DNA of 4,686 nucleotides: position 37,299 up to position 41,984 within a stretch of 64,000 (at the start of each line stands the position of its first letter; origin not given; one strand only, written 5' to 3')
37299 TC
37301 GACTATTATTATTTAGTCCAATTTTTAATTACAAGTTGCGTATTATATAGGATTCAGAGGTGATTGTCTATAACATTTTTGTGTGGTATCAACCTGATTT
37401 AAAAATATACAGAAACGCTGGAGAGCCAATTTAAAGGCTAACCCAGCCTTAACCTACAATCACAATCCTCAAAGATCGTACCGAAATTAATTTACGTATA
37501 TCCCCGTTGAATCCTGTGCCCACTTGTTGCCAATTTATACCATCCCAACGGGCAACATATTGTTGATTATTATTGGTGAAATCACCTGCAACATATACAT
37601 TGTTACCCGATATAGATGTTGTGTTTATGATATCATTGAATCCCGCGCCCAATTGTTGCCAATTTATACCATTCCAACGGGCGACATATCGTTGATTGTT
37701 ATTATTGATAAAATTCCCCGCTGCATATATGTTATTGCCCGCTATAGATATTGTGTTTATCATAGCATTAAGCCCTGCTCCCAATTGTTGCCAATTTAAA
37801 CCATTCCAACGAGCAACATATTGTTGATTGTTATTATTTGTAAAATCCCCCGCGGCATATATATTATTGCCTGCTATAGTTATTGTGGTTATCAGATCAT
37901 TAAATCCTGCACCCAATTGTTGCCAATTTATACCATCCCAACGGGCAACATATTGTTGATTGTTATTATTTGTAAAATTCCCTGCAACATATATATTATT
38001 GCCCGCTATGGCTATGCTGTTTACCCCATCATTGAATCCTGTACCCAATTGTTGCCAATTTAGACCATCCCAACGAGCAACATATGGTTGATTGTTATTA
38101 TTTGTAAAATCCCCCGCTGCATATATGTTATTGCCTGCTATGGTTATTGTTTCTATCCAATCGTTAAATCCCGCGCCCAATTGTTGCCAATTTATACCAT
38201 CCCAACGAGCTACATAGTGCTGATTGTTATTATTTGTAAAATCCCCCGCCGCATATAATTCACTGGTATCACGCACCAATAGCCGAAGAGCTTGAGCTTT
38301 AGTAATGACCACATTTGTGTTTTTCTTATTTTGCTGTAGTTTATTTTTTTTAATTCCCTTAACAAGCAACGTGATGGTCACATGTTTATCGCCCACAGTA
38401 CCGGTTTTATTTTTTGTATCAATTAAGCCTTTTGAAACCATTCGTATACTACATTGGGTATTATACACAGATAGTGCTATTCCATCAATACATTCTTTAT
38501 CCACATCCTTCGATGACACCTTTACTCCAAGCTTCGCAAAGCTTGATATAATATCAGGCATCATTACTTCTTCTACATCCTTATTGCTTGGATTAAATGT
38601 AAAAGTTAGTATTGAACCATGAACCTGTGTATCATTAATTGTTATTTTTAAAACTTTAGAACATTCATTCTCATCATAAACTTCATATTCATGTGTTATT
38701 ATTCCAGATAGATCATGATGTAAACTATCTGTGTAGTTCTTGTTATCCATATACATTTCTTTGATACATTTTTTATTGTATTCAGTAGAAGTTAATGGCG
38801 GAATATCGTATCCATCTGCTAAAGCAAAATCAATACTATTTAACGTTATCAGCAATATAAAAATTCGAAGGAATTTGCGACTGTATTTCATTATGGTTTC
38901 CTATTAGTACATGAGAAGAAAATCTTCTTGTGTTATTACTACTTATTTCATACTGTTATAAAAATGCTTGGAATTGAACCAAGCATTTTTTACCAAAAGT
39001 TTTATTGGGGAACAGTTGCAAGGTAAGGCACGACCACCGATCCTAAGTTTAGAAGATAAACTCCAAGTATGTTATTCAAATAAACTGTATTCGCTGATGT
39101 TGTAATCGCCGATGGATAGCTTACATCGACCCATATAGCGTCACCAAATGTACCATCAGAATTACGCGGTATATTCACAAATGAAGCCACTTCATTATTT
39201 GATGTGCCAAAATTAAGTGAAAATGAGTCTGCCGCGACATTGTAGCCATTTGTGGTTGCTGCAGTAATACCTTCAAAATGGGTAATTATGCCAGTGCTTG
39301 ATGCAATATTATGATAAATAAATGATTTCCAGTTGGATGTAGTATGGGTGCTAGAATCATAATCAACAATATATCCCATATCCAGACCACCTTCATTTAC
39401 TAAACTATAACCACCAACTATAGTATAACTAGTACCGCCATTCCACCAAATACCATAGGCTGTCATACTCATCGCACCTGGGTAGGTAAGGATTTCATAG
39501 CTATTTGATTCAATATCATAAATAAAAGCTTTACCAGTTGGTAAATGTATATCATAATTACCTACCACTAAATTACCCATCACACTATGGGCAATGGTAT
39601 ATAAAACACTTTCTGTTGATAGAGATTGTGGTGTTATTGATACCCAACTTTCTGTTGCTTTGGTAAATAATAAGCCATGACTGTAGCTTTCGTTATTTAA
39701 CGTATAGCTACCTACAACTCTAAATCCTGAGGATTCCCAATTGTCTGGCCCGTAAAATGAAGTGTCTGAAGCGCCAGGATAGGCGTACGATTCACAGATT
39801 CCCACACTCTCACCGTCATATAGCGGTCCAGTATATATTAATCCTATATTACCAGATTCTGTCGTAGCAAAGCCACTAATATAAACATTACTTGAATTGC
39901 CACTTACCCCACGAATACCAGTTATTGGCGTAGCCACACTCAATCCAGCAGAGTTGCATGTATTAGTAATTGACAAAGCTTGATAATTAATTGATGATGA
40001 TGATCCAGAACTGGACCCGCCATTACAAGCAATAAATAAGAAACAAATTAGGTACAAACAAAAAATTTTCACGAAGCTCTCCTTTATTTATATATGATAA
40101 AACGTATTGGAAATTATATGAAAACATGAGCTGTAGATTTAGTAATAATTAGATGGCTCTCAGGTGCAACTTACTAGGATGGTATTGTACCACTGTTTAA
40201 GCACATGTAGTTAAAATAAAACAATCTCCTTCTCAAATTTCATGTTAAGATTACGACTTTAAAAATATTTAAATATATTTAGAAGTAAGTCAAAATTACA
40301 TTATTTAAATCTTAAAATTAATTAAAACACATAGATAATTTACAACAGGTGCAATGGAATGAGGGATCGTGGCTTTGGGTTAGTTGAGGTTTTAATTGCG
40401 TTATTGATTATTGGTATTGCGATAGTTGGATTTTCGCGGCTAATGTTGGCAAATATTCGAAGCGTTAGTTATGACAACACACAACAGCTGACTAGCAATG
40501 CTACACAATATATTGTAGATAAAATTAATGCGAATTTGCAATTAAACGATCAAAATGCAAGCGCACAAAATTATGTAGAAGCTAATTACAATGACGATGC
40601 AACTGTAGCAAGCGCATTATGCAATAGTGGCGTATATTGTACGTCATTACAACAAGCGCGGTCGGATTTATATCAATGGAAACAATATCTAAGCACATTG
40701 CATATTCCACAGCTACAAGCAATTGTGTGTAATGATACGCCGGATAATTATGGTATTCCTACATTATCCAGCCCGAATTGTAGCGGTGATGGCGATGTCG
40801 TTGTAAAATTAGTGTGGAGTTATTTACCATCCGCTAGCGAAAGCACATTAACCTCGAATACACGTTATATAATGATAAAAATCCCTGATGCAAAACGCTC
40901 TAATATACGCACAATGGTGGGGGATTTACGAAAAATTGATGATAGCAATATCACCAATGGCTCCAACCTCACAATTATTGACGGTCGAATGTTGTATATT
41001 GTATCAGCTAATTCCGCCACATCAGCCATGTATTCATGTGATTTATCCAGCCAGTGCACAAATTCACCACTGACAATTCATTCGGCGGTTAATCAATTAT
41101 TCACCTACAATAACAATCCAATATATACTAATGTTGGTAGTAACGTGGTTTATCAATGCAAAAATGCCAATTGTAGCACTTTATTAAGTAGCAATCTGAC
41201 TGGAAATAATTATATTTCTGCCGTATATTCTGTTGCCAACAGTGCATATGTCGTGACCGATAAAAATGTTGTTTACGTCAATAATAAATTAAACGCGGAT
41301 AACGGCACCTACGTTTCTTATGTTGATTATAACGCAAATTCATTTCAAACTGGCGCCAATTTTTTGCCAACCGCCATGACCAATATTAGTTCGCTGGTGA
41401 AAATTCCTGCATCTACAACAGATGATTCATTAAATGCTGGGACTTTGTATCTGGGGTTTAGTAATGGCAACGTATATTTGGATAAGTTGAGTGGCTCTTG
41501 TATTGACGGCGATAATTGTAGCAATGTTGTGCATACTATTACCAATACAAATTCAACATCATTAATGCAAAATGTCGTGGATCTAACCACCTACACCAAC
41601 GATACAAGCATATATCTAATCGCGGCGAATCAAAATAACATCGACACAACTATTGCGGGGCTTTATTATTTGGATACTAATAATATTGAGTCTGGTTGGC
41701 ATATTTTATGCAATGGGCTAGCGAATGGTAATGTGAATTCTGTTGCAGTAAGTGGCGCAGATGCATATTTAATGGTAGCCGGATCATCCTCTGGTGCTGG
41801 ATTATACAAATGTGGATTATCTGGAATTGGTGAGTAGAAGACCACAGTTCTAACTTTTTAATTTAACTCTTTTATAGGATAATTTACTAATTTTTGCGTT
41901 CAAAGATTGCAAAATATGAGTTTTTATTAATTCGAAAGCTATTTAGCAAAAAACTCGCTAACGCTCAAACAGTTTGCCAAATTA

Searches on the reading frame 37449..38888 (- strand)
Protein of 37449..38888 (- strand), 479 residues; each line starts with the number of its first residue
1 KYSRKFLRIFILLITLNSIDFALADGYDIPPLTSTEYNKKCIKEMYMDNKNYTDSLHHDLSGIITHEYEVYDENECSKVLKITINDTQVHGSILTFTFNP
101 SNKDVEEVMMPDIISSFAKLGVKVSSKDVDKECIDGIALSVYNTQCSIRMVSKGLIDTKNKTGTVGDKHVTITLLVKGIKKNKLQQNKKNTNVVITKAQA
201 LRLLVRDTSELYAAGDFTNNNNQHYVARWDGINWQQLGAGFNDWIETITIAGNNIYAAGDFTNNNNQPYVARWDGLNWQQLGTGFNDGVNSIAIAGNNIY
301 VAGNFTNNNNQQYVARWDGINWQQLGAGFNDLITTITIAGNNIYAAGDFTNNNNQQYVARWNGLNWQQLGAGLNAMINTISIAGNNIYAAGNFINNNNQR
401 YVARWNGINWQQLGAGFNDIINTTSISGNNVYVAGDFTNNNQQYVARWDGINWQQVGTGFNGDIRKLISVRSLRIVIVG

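Call 87: search_protein_families(library=pfam, proteins=[window:37449-38888:-])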
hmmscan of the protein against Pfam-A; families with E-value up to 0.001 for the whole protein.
window:37449-38888:- (479 aa): 2 families
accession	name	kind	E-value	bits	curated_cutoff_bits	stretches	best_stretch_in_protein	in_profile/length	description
PF17164.10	DUF5122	-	7.2e-11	42.6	27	0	255-272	6-25/36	Domain of unknown function (DUF5122) beta-propeller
PF19565.4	DUF6087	-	1.6e-07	31.9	27.1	0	391-414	35-58/99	Family of unknown function (DUF6087)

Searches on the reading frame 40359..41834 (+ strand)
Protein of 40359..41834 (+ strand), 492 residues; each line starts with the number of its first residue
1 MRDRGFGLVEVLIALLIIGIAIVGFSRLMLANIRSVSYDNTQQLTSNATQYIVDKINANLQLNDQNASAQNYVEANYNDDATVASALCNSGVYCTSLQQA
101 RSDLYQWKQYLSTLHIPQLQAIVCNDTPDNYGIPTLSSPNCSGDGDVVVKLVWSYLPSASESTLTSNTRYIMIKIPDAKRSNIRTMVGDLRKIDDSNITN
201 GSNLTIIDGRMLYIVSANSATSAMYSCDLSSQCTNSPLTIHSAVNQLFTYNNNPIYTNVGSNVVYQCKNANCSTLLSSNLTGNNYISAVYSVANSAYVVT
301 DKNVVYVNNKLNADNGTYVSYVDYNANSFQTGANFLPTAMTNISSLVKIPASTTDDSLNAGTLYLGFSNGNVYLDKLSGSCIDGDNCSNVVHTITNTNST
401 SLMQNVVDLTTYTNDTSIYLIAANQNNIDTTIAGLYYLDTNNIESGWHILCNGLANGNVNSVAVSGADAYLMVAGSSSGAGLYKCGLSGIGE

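Call 108: search_protein_families(library=ncbifam, proteins=[window:40359-41834:+], max_evalue=0.01)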
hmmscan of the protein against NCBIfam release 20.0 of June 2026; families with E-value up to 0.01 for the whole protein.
window:40359-41834:+ (492 aa): 3 families
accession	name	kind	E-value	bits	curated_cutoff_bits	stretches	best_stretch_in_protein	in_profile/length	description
TIGR02523.1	type_IV_pilV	equivalog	2.3e-17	63.8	52.2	1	4-154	2-139/139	type IV pilus modification protein PilV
TIGR02532.1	IV_pilin_GFxxxE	domain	7e-05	22.5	16.3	1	4-23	2-21/24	prepilin-type N-terminal cleavage/methylation domain-containing protein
NF007848.0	PRK10557.1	equivalog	0.0072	15.7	120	0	2-46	9-52/192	prepilin peptidase-dependent protein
